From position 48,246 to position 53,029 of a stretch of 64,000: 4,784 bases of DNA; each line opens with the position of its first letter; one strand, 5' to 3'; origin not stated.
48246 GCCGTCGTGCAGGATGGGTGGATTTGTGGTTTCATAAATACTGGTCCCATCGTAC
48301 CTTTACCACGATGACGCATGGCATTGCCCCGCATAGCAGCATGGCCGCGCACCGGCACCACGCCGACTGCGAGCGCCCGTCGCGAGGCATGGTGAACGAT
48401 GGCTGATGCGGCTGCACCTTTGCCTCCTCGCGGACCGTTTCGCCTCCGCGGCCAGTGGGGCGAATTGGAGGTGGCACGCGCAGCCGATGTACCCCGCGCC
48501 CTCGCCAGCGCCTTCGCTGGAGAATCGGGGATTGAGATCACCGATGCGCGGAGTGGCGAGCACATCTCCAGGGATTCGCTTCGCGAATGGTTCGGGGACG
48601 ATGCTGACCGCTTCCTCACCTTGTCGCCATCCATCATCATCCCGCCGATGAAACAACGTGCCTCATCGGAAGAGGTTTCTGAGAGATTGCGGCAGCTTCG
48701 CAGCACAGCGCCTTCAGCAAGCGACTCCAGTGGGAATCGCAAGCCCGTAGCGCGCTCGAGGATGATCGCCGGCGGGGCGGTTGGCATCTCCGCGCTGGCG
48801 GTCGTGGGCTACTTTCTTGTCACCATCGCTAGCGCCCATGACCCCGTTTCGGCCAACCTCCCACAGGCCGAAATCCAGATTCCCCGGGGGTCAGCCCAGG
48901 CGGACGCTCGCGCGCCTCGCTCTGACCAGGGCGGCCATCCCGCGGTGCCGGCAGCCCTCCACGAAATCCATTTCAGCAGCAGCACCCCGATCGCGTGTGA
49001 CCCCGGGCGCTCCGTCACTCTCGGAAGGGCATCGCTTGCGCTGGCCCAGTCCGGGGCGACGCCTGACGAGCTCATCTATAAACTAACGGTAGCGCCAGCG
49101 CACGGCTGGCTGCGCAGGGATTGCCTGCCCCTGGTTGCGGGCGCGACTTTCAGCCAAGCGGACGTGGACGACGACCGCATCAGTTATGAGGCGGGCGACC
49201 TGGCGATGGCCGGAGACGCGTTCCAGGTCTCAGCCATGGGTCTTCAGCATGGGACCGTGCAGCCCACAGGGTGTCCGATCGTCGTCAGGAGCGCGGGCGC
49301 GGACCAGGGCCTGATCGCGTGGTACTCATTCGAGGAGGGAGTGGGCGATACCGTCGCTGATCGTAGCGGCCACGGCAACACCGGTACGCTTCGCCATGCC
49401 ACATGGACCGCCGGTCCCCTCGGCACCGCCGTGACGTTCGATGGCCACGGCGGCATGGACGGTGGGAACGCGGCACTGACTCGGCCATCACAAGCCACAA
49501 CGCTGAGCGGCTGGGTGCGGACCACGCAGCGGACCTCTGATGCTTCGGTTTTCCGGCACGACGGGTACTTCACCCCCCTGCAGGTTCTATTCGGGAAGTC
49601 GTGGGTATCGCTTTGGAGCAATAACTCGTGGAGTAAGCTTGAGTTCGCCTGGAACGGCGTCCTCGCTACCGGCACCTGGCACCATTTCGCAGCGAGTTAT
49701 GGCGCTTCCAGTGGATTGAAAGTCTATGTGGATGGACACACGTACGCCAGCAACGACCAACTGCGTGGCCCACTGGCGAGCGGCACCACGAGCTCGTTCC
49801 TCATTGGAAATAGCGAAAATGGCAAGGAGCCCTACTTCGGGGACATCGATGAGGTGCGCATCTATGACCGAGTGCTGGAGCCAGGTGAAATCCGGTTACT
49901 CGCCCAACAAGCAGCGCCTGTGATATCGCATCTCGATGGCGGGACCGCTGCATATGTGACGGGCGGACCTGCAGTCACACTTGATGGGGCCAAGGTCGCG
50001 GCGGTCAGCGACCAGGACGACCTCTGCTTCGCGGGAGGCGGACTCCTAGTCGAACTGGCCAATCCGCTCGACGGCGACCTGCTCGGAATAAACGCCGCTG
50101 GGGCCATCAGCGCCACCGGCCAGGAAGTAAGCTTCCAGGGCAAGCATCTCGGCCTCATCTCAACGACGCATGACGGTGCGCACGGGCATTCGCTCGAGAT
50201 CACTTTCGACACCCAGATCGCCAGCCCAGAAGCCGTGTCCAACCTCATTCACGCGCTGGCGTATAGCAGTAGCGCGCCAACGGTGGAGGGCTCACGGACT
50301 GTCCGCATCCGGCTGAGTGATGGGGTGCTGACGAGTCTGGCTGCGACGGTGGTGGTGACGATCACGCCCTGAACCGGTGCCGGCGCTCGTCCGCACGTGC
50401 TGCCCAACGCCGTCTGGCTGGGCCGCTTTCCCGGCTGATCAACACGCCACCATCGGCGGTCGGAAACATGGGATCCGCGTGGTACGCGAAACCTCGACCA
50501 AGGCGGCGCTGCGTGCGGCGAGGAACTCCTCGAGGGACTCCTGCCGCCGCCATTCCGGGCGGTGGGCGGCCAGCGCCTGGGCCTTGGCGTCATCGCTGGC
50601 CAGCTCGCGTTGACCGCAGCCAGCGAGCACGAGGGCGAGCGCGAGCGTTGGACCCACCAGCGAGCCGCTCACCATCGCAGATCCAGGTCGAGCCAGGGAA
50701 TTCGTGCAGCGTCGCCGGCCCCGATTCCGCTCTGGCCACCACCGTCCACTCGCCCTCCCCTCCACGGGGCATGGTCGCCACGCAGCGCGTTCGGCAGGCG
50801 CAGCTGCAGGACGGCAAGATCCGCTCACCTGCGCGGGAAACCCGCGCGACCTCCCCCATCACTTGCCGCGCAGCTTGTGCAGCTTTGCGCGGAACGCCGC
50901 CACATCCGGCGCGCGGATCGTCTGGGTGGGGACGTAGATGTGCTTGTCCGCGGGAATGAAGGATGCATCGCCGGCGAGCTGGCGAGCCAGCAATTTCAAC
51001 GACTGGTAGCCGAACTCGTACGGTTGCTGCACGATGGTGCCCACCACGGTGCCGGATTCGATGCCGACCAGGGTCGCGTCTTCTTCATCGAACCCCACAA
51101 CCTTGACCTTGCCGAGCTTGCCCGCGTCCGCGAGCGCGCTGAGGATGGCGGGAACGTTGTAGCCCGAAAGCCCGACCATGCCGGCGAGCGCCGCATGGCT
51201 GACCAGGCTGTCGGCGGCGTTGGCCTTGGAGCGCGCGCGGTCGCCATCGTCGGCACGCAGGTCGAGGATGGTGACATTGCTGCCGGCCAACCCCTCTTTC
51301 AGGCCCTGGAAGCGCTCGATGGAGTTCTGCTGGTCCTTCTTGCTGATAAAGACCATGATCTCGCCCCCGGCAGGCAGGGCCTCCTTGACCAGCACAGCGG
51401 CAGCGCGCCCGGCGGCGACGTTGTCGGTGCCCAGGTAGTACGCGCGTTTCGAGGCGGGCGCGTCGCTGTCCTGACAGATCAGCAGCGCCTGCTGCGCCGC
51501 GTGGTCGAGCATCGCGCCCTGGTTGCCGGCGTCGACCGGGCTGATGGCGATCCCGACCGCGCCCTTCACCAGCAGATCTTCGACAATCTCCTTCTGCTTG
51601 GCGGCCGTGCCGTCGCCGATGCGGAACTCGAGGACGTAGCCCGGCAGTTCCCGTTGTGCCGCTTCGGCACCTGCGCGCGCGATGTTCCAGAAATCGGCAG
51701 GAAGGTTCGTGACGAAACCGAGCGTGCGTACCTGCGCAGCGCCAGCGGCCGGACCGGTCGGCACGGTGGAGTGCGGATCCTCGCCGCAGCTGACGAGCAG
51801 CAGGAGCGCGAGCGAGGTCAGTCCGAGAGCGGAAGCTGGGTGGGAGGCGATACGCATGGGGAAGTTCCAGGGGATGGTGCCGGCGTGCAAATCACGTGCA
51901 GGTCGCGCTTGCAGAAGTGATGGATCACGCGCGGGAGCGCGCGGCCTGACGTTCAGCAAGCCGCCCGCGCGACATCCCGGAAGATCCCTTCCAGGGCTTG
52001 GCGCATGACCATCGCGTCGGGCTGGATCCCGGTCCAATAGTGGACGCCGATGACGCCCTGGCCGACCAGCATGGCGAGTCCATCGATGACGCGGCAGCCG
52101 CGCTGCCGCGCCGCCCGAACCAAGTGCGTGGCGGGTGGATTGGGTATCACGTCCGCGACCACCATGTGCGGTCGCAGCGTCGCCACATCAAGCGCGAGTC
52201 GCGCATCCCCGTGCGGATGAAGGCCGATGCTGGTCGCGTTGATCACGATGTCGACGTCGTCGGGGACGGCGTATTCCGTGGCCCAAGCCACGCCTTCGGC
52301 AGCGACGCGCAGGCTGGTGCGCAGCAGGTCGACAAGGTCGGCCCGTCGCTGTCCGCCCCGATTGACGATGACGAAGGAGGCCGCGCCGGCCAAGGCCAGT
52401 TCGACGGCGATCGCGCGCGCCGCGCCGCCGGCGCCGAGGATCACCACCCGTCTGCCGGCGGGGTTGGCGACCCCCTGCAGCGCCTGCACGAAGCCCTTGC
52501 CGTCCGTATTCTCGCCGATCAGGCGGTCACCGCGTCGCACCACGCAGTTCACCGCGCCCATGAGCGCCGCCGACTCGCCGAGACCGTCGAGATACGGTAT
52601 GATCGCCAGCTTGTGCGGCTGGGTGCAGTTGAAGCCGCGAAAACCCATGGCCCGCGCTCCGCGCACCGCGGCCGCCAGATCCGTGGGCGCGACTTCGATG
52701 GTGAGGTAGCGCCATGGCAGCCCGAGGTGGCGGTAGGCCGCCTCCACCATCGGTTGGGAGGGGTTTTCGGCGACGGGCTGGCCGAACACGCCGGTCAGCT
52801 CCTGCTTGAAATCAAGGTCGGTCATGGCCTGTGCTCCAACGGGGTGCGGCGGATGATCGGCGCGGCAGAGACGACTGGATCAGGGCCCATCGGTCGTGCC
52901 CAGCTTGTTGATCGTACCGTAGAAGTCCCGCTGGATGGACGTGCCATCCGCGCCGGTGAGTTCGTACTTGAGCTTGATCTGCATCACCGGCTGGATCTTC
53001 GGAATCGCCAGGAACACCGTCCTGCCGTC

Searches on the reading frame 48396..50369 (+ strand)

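Call 17: search_protein_families(library=pfam, proteins=[window:48396-50369:+], max_evalue=0.001)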
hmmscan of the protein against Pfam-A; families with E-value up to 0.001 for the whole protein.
window:48396-50369:+ (658 aa): 2 families
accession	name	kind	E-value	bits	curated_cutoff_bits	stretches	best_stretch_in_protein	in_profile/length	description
PF13385.13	Laminin_G_3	-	1.4e-22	80.9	27.6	1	360-499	13-150/151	Concanavalin A-like lectin/glucanases superfamily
PF16184.11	Cadherin_3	-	7.4e-05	23.1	25.5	1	204-279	14-89/106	Cadherin-like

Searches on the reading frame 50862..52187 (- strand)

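Call 17: search_protein_families(library=pfam, proteins=[window:50862-52187:-], max_evalue=0.001)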
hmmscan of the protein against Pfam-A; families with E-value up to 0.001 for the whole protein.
window:50862-52187:- (442 aa): 1 family
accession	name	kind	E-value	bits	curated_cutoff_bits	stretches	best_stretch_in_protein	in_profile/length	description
PF13407.12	Peripla_BP_4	-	5.2e-48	164.3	35.1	1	163-407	9-257/258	Periplasmic binding protein domain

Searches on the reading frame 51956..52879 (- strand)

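Call 17: search_protein_families(library=pfam, proteins=[window:51956-52879:-], max_evalue=0.001)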
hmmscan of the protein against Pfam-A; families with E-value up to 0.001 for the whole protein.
window:51956-52879:- (308 aa): 3 families
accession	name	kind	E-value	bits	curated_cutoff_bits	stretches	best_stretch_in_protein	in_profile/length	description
PF08501.16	Shikimate_dh_N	-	1.4e-20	73.7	27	1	31-113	1-83/83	Shikimate dehydrogenase substrate binding domain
PF18317.6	SDH_C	-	1.7e-08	34.5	25.8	1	267-297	1-31/31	Shikimate 5'-dehydrogenase C-terminal domain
PF01488.26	Shikimate_DH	-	1.4e-05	25.6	24.3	1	139-217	9-84/138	Shikimate / quinate 5-dehydrogenase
